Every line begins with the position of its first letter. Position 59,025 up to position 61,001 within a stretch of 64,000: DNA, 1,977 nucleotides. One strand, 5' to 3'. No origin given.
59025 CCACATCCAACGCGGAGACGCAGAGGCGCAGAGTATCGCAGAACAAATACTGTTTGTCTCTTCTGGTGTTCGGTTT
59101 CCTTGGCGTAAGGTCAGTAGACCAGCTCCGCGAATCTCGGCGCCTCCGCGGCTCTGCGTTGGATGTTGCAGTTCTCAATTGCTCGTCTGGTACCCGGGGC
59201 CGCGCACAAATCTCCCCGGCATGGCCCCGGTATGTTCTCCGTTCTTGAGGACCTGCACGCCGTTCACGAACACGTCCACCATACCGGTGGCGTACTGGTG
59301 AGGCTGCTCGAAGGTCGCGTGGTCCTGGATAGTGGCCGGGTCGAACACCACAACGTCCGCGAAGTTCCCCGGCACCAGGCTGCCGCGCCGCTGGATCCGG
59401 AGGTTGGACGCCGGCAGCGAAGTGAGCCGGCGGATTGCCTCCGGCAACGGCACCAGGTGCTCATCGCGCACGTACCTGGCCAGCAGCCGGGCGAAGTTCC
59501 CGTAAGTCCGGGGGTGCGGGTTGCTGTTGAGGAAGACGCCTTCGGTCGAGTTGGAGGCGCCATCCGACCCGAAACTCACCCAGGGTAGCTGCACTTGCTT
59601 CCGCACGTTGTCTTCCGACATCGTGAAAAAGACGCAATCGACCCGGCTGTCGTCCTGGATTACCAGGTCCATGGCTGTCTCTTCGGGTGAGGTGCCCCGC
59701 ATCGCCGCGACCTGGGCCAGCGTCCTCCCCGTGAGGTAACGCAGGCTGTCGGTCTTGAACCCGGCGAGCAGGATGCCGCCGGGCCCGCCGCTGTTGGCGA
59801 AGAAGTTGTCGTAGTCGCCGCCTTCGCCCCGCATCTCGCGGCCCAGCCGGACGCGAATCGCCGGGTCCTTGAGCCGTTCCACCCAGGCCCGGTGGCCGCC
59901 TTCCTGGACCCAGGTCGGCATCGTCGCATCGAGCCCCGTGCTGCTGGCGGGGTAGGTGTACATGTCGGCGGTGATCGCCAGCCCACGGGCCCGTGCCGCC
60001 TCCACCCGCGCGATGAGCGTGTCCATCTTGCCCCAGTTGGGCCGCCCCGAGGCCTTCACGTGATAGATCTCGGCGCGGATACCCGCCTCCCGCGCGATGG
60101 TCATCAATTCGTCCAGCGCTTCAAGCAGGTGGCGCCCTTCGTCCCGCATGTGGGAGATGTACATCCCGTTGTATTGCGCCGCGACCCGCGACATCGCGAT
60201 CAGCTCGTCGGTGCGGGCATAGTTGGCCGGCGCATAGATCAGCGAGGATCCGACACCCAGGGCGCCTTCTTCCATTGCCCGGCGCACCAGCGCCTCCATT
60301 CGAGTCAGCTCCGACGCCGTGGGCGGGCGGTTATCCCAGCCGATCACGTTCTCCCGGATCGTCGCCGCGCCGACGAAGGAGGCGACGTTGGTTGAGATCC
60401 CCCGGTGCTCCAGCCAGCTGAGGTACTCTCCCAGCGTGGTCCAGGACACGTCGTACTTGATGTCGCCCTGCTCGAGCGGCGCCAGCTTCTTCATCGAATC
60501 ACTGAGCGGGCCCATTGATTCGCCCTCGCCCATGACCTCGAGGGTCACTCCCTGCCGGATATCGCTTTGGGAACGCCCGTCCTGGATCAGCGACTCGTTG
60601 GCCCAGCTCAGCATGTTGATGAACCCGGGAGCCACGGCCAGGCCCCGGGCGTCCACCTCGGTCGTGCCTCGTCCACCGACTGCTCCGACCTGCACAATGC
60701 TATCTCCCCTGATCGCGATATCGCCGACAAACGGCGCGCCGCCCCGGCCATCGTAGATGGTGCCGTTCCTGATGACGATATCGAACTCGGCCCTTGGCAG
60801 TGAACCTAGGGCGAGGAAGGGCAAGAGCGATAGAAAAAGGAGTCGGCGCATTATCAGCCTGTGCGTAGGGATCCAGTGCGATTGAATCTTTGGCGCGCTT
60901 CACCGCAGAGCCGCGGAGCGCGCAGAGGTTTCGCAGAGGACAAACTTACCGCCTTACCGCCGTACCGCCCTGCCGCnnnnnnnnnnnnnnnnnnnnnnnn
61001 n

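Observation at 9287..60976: Recurring intergenic architecture: hairpins whose two arms are short tandem-repeat arrays (period 7-10 nt), at least 11 loci in 64 kb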

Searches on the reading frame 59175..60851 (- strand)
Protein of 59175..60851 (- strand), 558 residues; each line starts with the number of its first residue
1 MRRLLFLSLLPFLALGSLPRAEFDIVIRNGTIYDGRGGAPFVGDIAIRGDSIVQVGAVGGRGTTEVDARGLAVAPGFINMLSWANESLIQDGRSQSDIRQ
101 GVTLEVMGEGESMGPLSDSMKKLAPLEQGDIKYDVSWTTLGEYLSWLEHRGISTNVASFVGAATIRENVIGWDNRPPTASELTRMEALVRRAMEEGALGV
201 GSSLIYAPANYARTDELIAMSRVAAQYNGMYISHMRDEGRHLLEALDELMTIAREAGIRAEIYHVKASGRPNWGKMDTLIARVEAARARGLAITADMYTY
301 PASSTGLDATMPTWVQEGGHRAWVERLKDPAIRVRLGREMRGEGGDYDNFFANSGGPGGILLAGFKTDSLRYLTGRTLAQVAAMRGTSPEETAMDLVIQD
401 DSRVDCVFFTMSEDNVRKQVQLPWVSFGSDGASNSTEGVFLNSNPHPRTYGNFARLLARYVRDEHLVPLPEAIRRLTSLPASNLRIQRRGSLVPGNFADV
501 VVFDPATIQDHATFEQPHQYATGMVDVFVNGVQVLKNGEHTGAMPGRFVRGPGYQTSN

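Call 7: search_protein_families(library=pfam, proteins=[window:59175-60851:-])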
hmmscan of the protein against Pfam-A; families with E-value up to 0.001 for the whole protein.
window:59175-60851:- (558 aa): 2 families
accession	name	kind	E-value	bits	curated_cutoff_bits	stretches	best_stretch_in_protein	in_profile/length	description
PF07969.17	Amidohydro_3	-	4.9e-18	66.3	29.7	1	65-534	2-471/472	Amidohydrolase family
PF01979.26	Amidohydro_1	-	3.5e-05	23.6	25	1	425-515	245-323/345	Amidohydrolase family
